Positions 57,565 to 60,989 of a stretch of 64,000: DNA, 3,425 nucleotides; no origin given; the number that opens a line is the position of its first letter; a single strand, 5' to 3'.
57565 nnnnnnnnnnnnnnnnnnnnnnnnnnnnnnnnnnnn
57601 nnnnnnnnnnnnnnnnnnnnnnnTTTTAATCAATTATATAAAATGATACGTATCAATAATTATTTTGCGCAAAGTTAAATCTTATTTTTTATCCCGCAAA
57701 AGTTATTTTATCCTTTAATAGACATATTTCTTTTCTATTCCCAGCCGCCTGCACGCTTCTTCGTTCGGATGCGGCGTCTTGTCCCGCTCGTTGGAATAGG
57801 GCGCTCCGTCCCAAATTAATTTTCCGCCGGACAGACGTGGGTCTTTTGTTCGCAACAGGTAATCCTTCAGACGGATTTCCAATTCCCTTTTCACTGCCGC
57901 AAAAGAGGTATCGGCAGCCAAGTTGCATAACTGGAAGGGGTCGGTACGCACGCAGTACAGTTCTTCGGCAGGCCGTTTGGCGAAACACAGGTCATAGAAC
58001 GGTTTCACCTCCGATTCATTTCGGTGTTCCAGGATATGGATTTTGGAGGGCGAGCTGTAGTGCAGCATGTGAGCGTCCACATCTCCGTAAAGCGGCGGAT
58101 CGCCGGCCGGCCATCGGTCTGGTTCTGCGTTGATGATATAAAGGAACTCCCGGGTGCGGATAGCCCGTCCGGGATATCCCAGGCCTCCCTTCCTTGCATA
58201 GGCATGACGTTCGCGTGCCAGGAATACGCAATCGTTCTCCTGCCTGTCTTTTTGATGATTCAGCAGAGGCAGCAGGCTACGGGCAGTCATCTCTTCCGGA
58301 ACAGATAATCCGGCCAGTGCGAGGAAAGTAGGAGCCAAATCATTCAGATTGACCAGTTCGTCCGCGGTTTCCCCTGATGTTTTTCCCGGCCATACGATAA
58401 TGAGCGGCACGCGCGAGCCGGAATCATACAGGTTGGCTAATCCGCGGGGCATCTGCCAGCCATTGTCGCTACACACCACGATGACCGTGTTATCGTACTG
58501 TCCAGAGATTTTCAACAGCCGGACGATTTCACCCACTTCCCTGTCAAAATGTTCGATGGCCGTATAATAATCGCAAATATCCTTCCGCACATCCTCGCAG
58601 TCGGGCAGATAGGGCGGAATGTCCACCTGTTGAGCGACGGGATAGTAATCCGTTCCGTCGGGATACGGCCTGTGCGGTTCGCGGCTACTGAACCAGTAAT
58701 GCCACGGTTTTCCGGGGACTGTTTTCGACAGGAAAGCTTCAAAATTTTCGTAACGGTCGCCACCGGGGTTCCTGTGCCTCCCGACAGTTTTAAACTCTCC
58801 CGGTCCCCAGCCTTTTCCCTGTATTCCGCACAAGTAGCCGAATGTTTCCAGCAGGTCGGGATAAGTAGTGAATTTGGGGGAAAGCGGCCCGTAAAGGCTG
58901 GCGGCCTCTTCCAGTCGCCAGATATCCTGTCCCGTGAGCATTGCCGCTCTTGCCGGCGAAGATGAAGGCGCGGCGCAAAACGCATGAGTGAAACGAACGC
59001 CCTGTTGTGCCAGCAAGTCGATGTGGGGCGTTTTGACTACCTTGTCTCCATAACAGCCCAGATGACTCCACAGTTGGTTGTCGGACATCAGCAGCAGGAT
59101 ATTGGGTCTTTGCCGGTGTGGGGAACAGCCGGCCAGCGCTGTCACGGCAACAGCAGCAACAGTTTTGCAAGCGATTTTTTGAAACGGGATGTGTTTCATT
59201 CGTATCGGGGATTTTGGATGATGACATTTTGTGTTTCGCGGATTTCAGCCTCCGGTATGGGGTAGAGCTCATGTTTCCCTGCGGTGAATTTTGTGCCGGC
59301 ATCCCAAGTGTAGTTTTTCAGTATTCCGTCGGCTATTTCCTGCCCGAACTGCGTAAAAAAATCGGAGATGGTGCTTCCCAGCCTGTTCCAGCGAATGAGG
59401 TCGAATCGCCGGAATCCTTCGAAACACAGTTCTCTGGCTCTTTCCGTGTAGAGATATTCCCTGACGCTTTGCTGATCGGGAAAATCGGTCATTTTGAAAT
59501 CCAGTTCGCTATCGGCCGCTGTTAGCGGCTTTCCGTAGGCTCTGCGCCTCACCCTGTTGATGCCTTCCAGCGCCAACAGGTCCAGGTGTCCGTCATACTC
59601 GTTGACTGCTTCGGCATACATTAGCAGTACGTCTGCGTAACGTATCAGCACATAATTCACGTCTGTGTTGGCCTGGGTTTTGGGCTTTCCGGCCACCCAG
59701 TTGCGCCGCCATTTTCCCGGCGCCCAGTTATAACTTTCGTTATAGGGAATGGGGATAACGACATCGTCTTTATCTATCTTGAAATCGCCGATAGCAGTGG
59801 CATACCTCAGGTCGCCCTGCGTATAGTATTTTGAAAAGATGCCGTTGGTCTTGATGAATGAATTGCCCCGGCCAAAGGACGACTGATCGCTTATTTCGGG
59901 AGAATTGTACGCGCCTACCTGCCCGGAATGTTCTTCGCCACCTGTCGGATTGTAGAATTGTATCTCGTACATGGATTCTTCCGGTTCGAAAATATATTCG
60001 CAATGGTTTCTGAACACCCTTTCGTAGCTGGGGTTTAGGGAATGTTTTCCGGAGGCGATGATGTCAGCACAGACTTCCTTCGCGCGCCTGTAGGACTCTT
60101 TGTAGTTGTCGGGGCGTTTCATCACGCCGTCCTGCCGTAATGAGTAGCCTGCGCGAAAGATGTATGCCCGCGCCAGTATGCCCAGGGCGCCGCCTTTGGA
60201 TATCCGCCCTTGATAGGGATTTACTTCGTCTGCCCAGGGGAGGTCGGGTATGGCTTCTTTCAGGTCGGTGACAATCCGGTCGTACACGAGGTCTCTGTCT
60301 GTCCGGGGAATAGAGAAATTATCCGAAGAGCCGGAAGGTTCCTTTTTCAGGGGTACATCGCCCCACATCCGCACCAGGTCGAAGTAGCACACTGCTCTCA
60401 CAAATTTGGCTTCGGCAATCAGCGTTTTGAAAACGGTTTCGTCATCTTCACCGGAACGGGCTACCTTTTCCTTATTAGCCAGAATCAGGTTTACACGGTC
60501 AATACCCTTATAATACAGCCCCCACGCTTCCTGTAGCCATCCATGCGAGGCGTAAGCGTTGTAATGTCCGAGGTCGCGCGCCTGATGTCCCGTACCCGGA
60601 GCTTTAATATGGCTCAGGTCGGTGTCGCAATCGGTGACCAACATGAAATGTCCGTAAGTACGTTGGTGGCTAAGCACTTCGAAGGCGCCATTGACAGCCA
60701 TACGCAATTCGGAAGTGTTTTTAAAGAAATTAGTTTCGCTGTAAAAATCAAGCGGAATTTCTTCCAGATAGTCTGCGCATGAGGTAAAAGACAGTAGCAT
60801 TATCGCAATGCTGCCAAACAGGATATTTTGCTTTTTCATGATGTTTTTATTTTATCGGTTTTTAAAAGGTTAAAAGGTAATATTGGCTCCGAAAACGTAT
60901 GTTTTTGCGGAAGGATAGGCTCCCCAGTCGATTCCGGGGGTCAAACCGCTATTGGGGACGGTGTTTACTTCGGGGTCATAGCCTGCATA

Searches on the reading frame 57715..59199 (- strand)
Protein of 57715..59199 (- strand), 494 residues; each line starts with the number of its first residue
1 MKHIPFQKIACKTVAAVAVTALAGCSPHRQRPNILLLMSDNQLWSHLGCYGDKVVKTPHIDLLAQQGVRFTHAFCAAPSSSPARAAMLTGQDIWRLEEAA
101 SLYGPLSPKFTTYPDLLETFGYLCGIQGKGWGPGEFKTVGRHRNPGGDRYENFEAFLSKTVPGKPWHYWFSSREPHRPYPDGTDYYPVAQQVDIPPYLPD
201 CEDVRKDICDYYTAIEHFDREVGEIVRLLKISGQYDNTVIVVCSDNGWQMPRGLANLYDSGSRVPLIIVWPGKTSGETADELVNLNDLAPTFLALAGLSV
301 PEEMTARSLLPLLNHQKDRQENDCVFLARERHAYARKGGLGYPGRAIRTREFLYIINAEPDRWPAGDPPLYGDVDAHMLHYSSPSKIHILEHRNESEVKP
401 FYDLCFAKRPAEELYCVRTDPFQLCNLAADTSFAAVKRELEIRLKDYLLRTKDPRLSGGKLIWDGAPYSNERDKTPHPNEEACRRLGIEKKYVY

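Call 49: search_protein_families(library=pfam, proteins=[window:57715-59199:-])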
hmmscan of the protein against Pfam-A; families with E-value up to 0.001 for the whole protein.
window:57715-59199:- (494 aa): 3 families
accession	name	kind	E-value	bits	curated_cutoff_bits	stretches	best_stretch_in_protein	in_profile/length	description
PF00884.28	Sulfatase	-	1.5e-37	130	25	2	150-297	150-300/301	Sulfatase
PF16347.10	SGSH_C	-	1.8e-15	57.8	29.3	1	257-323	11-78/154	N-sulphoglucosamine sulphohydrolase, C-terminal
PF01663.27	Phosphodiest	-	0.00011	22.4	23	0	213-248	186-221/342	Type I phosphodiesterase / nucleotide pyrophosphatase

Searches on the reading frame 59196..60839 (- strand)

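Call 49: search_protein_families(library=pfam, proteins=[window:59196-60839:-])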
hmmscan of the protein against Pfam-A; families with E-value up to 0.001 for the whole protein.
window:59196-60839:- (547 aa): 3 families
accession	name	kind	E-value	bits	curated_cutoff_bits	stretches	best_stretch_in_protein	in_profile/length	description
PF07980.17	SusD_RagB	-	5.6e-32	112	23.1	1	377-546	138-297/297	SusD family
PF14322.12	SusD-like_3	-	5.5e-21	76.1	27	1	23-226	1-190/191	Starch-binding associating with outer membrane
PF12771.13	SusD-like_2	-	1.3e-07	31.3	27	1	93-200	47-150/415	Starch-binding associating with outer membrane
